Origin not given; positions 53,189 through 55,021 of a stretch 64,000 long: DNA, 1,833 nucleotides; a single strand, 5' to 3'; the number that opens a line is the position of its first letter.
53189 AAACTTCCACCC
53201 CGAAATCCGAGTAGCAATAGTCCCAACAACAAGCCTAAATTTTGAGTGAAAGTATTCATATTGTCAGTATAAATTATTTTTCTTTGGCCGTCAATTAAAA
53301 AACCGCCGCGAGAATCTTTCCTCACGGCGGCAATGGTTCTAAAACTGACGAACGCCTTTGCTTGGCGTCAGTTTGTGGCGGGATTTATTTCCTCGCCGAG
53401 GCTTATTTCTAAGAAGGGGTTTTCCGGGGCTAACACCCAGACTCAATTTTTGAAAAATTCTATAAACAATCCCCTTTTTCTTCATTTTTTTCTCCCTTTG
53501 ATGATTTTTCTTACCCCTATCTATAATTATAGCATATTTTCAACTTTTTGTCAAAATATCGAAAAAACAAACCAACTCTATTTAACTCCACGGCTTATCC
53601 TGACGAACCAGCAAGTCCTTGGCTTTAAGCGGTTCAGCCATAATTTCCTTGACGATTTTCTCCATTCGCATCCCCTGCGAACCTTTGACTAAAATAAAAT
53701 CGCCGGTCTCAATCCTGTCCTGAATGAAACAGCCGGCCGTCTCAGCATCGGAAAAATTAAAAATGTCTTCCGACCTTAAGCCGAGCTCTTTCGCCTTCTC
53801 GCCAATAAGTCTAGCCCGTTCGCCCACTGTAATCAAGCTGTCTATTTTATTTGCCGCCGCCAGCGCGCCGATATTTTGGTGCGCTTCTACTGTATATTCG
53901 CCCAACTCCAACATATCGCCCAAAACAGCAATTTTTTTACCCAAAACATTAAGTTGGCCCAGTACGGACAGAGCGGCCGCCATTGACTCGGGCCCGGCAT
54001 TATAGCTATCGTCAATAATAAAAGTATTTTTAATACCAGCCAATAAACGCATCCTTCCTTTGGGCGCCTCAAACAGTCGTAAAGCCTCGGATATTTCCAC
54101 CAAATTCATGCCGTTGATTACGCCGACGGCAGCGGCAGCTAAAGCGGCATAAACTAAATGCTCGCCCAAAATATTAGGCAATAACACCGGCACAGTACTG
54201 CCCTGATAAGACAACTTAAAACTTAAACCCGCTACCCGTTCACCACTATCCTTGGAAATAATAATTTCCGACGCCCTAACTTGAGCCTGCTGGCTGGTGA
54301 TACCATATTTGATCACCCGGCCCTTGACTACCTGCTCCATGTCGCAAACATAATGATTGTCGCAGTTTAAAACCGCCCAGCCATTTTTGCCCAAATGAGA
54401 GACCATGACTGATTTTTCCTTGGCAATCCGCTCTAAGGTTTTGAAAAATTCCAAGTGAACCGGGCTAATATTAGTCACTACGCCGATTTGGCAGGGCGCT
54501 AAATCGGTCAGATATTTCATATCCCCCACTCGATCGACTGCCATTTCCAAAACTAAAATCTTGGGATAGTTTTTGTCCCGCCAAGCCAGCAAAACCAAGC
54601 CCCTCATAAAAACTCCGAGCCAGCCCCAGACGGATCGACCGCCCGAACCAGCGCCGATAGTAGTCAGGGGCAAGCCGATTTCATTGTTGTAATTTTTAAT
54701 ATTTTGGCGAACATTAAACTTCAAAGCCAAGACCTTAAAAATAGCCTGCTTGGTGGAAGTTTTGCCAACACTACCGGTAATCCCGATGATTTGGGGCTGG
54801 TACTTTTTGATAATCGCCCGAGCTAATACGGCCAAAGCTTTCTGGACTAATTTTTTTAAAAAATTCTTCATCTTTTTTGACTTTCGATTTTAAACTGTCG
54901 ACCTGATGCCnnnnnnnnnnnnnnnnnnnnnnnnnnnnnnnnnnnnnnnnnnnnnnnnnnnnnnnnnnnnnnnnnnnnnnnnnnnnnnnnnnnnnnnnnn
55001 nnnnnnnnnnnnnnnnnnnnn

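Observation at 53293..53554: Unannotated 48-aa highly basic protein gene with consensus promoter, RBS and strong terminator, immediately downstream of the dcw cluster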

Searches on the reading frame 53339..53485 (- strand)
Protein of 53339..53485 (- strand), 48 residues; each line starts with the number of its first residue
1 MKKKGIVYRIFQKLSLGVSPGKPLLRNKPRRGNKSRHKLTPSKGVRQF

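Call 3: search_protein_families(library=pfam, proteins=[window:53342-53485:-], max_evalue=10)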
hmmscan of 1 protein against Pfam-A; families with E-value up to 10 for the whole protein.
seq(48 aa): 0 families

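Call 4: search_protein_families(library=ncbifam, proteins=[window:53342-53485:-], max_evalue=10)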
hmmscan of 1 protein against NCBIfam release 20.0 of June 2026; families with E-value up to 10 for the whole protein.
seq(48 aa): 0 families

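Call 7: find_homologous_proteins(query=window:53342-53485:-, max_evalue=10)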
Query seq(48 aa) (48 aa): 1 proteins with E <= 10 among 1 candidates.
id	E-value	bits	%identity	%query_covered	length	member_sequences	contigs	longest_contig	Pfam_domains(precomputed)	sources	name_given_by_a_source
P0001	3.4e-20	87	94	100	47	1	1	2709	-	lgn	-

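Call 8: search_solved_structures(query=window:53342-53485:-, max_evalue=10, show_alignments=3)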
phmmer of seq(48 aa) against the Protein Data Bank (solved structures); distinct sequences matched with E-value up to 10: 7.
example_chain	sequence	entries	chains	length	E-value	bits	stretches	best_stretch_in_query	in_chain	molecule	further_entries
7nhn_H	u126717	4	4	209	0.13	15.8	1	3-48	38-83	50S ribosomal protein L3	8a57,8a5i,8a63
5myj_BE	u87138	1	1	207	0.71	13.6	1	13-48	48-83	50S ribosomal protein L3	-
8uu4_D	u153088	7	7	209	0.72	13.5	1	3-48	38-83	Large ribosomal subunit protein uL3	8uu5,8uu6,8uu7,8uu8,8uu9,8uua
5li0_D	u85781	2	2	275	4.7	11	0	20-40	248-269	50S ribosomal protein L2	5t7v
5tcu_L2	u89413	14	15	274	4.8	11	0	20-40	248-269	50S ribosomal protein L2 | Large ribosomal subunit protein uL2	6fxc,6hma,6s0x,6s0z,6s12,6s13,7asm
6ddd_B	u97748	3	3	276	5.9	10.7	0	20-40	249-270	50S ribosomal protein L2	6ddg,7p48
4wce_A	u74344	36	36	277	7.8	10.3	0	20-40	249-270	50S ribosomal protein L2 | Large ribosomal subunit protein uL2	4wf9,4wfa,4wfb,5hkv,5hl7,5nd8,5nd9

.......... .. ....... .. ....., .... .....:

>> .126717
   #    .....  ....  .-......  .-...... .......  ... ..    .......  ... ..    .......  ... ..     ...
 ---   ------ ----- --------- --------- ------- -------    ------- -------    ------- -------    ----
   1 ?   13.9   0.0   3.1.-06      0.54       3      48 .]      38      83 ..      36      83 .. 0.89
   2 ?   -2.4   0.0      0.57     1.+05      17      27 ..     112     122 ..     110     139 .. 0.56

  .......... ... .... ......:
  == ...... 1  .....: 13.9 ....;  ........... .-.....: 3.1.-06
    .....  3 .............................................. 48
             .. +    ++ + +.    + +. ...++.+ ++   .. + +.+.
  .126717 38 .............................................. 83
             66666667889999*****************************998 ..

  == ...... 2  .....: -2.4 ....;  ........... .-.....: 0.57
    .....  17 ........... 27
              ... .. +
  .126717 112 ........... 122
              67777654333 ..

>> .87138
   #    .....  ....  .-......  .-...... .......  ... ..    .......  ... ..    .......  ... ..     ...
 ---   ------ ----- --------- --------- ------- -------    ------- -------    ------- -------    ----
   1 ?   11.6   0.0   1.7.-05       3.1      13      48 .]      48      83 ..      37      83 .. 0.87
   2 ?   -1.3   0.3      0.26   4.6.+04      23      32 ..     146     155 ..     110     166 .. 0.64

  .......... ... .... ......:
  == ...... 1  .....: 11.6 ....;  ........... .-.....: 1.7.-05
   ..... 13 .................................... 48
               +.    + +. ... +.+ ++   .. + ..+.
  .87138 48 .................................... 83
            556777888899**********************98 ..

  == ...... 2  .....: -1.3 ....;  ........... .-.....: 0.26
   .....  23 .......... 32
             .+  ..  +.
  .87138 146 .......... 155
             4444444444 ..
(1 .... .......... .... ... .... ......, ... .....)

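Call 9: find_encoding_contigs(protein=P0001, flank=10000)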
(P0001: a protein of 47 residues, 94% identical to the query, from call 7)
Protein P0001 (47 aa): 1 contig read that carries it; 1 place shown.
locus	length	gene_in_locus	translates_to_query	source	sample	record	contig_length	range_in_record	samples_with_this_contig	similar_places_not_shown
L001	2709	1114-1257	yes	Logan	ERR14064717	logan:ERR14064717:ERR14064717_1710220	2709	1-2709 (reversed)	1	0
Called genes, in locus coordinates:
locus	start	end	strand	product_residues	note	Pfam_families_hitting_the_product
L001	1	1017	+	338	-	?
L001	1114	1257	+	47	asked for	-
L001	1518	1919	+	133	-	-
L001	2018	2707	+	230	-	?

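Call 34: search_protein_representatives(protein=window:53342-53485:-)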
Query: 48 residues. Proteins with E-value up to 0.001 (for the whole library): 2; up to 1e-10: 1; up to 1e-30: 0. The best 2 are listed.
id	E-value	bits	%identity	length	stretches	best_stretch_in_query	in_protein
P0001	1.1e-20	87.1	96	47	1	1-48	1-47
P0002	1.7e-04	37.2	-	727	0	-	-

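Call 36: find_homologous_proteins(query=A2, max_evalue=10)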
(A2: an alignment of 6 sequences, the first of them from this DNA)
Query A2 (6 sequences) (48 aa, profile of the alignment): 2 proteins with E <= 10 among 18 candidates.
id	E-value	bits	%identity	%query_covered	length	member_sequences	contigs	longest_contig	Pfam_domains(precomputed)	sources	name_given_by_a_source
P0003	5.8e-18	82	-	-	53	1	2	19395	-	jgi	-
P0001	1.8e-10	58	94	100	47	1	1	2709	-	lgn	-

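Call 54: find_homologous_proteins(query=A4, max_evalue=10)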
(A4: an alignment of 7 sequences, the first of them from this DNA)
Query A4 (7 sequences) (48 aa, profile of the alignment): 3 proteins with E <= 10 among 85 candidates.
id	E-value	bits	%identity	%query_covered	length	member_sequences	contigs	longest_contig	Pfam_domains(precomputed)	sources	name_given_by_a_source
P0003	3.1e-22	96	-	-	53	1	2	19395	-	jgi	-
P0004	4.2e-15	73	-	-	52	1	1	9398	-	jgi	-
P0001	7.3e-5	41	94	100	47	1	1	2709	-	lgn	-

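Call 63: predict_structure(alignment_id=A5)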
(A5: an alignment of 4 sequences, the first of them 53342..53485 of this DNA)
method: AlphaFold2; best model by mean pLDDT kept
length: 48 residues; sequences in the alignment: 4
mean_pLDDT: 61.5   pTM: 0.25
mean pLDDT of the five models: 61.5, 60.7, 59.6, 59.4, 59.3
residues with pLDDT >= 90: 0; 70-90: 8; 50-70: 40; < 50: 0
segments of 3 or more residues with pLDDT < 50: none
pLDDT, mean of each block of 10 residues (from residue 1): 67 63 59 59 59
secondary structure, 60 per line:
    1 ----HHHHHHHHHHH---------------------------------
elements in order: H5-15

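Call 67: search_solved_structures(query=A4, max_evalue=10)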
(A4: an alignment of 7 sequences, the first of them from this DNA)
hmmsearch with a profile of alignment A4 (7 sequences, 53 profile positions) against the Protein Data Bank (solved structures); distinct sequences matched with E-value up to 10: 0.

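Call 75: find_encoding_contigs(protein=window:53339-53485:-, flank=3000, max_places=10)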
Protein window:53339-53485:- (48 aa): no gene with exactly this product is on record in the collection.

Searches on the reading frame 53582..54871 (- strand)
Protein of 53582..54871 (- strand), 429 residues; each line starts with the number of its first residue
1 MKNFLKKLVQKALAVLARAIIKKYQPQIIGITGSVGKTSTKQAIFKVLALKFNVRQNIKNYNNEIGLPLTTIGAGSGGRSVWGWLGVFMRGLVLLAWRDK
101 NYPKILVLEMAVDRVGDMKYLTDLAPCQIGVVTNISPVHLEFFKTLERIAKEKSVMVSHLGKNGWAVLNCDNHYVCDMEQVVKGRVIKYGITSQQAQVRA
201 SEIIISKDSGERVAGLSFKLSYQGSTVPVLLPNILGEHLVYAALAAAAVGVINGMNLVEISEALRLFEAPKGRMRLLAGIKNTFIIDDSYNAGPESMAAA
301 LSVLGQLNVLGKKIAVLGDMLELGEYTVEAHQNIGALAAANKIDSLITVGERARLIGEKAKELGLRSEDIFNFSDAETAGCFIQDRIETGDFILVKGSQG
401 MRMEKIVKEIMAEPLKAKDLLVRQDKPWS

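Call 13: find_related_loci(query=window:53582-54871:-, collection=genome_contigs, flank=6000)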
Query window:53582-54871:- (429 aa) in genome_contigs; peptide patterns used: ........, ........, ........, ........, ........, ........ (x = any residue, [..] = any of these).
279 stretches matched a pattern; 199 encode a relative of the query (tblastn E <= 1e-3); the best 80 are kept; 80 distinct loci.
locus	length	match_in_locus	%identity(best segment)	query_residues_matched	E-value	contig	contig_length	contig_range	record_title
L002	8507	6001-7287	75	1-429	0e+0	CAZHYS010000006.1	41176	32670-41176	MAG TPA_asm: uncultured Gammaproteobacteria bacterium isolate SRP263991_co7_334 genome assembly, contig: NODE_1042_lengt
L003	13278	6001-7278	73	4-429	0e+0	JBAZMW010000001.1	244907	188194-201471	MAG: Patescibacteria group bacterium isolate SO_2017_LW4_52 scaffold_140_c1_LW137-91_2017, whole genome shotgun sequence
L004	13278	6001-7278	67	3-428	0e+0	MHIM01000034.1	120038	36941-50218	MAG: Candidatus Buchananbacteria bacterium RIFCSPLOWO2_01_FULL_39_33 rifcsplowo2_01_scaffold_667, whole genome shotgun s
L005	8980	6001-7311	68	1-429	0e+0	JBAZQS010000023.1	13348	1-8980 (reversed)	MAG: Patescibacteria group bacterium isolate SO_2017_SWC_59 scaffold_793_c1_LP-4_2017, whole genome shotgun sequence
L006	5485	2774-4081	66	1-428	0e+0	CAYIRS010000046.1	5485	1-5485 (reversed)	MAG TPA_asm: uncultured Gammaproteobacteria bacterium isolate ERP119705_co25_105 genome assembly, contig: NODE_18927_len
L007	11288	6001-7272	67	5-428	0e+0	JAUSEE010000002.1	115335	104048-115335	MAG: Candidatus Buchananbacteria bacterium isolate E14_maxbin.167 E14_k141_1365, whole genome shotgun sequence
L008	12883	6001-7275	64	4-428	0e+0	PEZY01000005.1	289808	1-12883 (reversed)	MAG: Candidatus Buchananbacteria bacterium CG10_big_fil_rev_8_21_14_0_10_33_19 CG10_8_21_14_0.10_scaffold_13_c, whole ge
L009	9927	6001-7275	64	4-428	0e+0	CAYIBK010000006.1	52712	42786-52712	MAG TPA_asm: uncultured Gammaproteobacteria bacterium isolate ERP119705_co19_912 genome assembly, contig: NODE_328_lengt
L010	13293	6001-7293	66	1-428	2e-178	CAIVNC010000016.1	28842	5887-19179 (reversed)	MAG: Candidatus Buchananbacteria bacterium isolate AlinenLipids_bin-4630 genome assembly, contig: bin-4630:16/57, whole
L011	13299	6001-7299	55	1-428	5e-157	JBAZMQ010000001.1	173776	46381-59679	MAG: Patescibacteria group bacterium isolate SO_2017_LW4_47 scaffold_273_c1_LW137-91_2017, whole genome shotgun sequence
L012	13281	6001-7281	56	2-428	2e-156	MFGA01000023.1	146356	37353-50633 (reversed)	MAG: Candidatus Falkowbacteria bacterium RIFOXYA2_FULL_38_12 rifoxya2_full_scaffold_86, whole genome shotgun sequence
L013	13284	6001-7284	57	5-428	5e-155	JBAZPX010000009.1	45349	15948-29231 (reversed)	MAG: Patescibacteria group bacterium isolate SO_2017_SWC_4 scaffold_742_c1_LP-4_2017, whole genome shotgun sequence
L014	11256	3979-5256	54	5-429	9e-155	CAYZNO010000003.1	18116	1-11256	MAG TPA_asm: uncultured Gammaproteobacteria bacterium isolate binchicken_co274_53 genome assembly, contig: NODE_7891_len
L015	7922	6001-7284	56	5-428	7e-155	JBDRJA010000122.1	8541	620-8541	MAG: Patescibacteria group bacterium isolate MEGAHIT-group-1.615 k141_10476664, whole genome shotgun sequence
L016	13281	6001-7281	53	5-429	4e-152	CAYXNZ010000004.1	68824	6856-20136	MAG TPA_asm: uncultured Gammaproteobacteria bacterium isolate binchicken_co181_167 genome assembly, contig: NODE_371_len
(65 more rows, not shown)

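Call 37: find_related_loci(query=window:53582-54871:-, collection=metagenome_contigs, flank=3000)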
Query window:53582-54871:- (429 aa) in metagenome_contigs; peptide patterns used: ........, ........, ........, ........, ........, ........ (x = any residue, [..] = any of these).
495 stretches matched a pattern; 338 encode a relative of the query (tblastn E <= 1e-3); the best 80 are kept; 80 distinct loci.
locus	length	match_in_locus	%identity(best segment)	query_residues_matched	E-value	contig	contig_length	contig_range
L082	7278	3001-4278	73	4-429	0e+0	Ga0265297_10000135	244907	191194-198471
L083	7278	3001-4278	67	3-428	0e+0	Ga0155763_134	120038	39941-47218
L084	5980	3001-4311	68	1-429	0e+0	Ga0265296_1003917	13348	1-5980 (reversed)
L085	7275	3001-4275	64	4-428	0e+0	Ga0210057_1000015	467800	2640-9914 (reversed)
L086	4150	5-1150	66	47-428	1e-178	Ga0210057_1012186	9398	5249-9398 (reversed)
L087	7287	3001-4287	55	2-428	2e-158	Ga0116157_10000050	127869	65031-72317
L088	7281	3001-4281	56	2-428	1e-157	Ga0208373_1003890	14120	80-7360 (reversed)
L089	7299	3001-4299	55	1-428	3e-157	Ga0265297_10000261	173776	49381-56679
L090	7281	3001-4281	56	2-428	1e-156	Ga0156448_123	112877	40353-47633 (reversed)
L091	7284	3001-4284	57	5-428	3e-155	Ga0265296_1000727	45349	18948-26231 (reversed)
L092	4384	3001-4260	56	5-424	4e-155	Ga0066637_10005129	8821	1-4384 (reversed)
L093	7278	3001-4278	54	1-428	3e-152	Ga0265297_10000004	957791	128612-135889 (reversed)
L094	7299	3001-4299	53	1-428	1e-151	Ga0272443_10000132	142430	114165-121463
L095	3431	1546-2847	55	1-429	7e-156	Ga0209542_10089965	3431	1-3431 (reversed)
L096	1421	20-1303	56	4-428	7e-164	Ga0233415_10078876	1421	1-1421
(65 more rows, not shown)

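Call 42: search_protein_families(library=pfam, proteins=[window:53582-54871:-], max_evalue=0.01)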
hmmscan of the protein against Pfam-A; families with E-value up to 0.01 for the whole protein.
window:53582-54871:- (429 aa): 2 families
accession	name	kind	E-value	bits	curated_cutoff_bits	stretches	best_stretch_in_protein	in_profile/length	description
PF08245.18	Mur_ligase_M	-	1.1e-32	114.1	24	2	101-249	55-199/200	Mur ligase middle domain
PF02875.26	Mur_ligase_C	-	1e-18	68.8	28.4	1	272-398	1-126/127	Mur ligase, glutamate ligase domain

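Call 78: find_encoding_contigs(protein=window:53582-54871:-, flank=3000, max_places=10)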
Protein window:53582-54871:- (429 aa): 23 contigs read that carry it; 6 places shown.
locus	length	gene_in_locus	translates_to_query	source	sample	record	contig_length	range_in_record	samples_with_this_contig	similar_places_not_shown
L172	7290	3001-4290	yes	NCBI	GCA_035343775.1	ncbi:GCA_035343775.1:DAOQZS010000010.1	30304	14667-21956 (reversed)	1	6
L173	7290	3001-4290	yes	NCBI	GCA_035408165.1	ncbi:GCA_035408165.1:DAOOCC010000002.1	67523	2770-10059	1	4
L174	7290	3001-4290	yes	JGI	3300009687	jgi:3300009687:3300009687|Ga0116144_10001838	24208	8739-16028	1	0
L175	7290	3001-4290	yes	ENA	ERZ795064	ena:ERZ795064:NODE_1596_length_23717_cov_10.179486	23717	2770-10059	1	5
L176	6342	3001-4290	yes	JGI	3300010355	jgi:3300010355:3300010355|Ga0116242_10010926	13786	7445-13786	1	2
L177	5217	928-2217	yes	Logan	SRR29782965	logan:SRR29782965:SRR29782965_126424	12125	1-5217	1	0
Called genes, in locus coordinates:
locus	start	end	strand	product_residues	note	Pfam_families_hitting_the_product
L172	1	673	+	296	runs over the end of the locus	PF01795:Methyltransf_5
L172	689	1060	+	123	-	-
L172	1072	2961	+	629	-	PF03717:PBP_dimer, PF00905:Transpeptidase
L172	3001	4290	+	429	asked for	PF08245:Mur_ligase_M, PF02875:Mur_ligase_C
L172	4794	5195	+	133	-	-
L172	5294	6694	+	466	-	PF01406:tRNA-synt_1e, PF01921:tRNA-synt_1f (faint), PF09334:tRNA-synt_1g, PF23493:CysS_C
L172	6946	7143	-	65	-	-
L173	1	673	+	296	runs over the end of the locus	PF01795:Methyltransf_5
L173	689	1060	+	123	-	-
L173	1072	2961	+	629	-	PF03717:PBP_dimer, PF00905:Transpeptidase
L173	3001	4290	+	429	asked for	PF08245:Mur_ligase_M, PF02875:Mur_ligase_C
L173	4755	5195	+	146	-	-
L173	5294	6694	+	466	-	PF01406:tRNA-synt_1e, PF01921:tRNA-synt_1f (faint), PF09334:tRNA-synt_1g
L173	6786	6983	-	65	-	-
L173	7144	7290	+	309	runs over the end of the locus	PF13518:HTH_28 (weak), PF13565:HTH_32, PF00665:rve, PF13683:rve_3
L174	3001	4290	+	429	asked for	PF08245:Mur_ligase_M, PF02875:Mur_ligase_C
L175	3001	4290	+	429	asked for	PF08245:Mur_ligase_M, PF02875:Mur_ligase_C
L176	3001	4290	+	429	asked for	PF08245:Mur_ligase_M, PF02875:Mur_ligase_C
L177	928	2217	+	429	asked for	PF08245:Mur_ligase_M, PF02875:Mur_ligase_C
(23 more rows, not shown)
